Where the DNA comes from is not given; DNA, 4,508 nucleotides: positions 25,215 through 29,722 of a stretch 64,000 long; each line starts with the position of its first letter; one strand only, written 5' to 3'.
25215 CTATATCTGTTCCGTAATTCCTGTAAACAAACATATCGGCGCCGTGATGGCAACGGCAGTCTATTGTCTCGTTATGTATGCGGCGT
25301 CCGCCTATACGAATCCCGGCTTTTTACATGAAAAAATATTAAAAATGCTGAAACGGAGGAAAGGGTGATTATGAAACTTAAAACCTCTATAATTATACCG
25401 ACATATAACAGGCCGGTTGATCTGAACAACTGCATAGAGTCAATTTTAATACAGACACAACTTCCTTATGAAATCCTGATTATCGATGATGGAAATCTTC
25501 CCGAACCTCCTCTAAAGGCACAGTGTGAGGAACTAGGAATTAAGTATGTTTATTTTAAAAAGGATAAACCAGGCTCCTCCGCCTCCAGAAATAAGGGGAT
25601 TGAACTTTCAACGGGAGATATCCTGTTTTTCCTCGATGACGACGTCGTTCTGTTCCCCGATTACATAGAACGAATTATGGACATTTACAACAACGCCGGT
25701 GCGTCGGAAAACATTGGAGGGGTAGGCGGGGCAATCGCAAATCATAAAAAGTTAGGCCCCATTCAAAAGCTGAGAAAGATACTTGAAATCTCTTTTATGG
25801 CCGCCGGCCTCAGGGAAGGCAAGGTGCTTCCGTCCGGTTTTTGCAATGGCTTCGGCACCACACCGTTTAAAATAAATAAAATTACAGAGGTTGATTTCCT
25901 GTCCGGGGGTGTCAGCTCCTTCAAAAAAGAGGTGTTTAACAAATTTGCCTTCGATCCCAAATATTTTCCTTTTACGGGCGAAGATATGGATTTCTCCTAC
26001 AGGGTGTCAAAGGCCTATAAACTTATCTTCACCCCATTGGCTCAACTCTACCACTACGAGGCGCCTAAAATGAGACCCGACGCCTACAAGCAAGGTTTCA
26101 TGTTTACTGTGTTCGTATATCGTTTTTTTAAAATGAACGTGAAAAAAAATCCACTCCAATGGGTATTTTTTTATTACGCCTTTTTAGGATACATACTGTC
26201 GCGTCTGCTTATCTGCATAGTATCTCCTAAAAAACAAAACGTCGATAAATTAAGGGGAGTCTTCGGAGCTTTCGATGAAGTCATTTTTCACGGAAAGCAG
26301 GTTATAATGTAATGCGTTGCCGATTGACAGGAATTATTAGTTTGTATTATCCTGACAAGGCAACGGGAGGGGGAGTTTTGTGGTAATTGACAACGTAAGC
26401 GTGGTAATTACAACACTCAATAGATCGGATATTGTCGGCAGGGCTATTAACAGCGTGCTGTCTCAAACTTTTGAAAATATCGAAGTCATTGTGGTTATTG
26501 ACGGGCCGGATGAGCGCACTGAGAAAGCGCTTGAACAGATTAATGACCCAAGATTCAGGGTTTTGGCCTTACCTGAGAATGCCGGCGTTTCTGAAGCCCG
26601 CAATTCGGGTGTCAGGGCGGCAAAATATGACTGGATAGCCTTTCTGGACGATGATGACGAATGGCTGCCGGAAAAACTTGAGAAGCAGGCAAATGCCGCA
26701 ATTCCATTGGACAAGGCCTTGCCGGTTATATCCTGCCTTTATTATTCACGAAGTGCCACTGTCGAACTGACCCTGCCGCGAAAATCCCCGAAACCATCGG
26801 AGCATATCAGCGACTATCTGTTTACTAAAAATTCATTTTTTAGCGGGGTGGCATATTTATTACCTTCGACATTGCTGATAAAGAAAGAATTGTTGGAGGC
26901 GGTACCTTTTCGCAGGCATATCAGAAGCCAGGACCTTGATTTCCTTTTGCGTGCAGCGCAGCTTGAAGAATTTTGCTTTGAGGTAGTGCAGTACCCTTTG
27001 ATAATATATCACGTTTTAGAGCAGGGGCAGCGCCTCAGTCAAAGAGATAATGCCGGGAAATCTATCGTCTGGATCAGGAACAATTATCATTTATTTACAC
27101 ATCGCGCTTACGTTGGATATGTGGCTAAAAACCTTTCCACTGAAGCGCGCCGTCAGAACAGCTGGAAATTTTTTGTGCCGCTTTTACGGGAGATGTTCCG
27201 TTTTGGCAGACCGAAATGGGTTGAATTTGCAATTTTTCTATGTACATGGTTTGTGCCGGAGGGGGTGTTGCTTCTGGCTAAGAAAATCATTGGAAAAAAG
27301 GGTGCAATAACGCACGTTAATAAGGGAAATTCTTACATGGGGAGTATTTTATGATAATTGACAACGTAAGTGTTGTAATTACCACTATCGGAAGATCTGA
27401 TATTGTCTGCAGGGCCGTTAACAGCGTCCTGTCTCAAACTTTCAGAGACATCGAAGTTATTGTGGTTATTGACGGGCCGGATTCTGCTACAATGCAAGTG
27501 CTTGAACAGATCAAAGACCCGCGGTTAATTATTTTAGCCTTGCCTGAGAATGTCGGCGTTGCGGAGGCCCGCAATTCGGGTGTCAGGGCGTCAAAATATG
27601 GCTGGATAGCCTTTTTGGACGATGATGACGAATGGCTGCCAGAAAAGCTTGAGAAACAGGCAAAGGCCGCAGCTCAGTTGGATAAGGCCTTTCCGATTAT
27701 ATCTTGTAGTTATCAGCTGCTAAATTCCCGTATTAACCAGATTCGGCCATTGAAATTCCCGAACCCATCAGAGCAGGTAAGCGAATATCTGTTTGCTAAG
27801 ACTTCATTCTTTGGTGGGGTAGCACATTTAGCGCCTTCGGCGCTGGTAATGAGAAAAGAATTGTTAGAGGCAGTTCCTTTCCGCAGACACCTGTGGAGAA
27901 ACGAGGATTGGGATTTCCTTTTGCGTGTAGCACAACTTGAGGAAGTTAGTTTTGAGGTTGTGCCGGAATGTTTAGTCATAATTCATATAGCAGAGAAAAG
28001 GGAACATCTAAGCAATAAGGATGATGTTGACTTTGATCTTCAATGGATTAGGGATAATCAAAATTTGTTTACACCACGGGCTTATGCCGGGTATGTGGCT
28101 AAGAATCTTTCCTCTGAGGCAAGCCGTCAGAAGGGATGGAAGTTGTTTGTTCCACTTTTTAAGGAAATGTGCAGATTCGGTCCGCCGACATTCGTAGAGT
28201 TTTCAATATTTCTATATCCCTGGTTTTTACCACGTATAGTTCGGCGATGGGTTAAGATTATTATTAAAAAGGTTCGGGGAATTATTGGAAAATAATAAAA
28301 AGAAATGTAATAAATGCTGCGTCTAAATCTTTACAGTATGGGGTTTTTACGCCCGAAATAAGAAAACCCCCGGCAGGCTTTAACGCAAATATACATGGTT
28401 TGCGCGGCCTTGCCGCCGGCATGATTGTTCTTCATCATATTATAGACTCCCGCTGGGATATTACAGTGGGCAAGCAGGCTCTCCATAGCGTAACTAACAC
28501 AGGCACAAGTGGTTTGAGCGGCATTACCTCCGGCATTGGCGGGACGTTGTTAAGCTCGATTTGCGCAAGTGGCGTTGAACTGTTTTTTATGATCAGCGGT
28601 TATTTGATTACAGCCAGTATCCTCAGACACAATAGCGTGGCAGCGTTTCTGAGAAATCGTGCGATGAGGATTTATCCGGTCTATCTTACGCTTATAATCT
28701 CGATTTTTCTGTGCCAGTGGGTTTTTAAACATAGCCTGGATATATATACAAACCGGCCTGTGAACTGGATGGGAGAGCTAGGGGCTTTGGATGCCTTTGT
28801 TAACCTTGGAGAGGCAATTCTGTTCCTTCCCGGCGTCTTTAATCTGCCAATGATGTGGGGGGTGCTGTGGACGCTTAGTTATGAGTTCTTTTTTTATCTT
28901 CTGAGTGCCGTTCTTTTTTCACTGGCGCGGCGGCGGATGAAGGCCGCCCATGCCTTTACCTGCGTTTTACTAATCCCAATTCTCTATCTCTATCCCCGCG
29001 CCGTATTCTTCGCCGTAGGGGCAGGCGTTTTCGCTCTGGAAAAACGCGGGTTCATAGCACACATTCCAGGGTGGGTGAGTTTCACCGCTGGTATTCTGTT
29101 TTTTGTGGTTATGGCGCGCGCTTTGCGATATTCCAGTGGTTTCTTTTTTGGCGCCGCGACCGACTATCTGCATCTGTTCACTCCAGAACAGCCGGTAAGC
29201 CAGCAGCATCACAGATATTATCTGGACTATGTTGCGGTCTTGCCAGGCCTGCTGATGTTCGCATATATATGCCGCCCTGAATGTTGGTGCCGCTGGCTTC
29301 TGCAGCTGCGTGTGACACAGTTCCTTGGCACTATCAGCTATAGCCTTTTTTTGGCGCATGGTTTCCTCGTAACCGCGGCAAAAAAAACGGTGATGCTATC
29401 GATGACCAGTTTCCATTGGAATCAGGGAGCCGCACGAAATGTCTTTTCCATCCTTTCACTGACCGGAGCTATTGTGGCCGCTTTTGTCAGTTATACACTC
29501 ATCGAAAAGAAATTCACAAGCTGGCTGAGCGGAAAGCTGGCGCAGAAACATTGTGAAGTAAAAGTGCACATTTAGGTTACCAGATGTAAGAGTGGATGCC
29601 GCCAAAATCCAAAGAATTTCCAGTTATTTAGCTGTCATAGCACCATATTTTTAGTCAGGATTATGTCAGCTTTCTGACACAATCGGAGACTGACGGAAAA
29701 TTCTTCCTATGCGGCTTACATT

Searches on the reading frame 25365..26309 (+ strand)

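Call 73: search_protein_families(library=pfam, proteins=[window:25365-26309:+], max_evalue=0.001)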
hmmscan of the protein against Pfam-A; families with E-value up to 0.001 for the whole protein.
window:25365-26309:+ (315 aa): 3 families
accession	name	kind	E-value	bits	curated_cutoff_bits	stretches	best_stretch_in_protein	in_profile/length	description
PF00535.33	Glycos_transf_2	-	1.1e-25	91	23.3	1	8-129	1-124/168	Glycosyl transferase family 2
PF13641.12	Glyco_tranf_2_3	-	1.5e-09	38.6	27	1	7-217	3-197/230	Glycosyltransferase like family 2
PF10111.15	Glyco_tranf_2_2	-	3.1e-08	33.9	27.3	1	8-117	1-115/276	Glycosyltransferase like family 2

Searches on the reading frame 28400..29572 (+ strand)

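Call 73: search_protein_families(library=pfam, proteins=[window:28400-29572:+], max_evalue=0.001)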
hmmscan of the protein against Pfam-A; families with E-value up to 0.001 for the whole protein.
window:28400-29572:+ (391 aa): 1 family
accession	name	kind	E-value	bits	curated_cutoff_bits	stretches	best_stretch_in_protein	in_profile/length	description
PF01757.29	Acyl_transf_3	-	1.1e-25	90.8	31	1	1-362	7-322/326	Acyltransferase domain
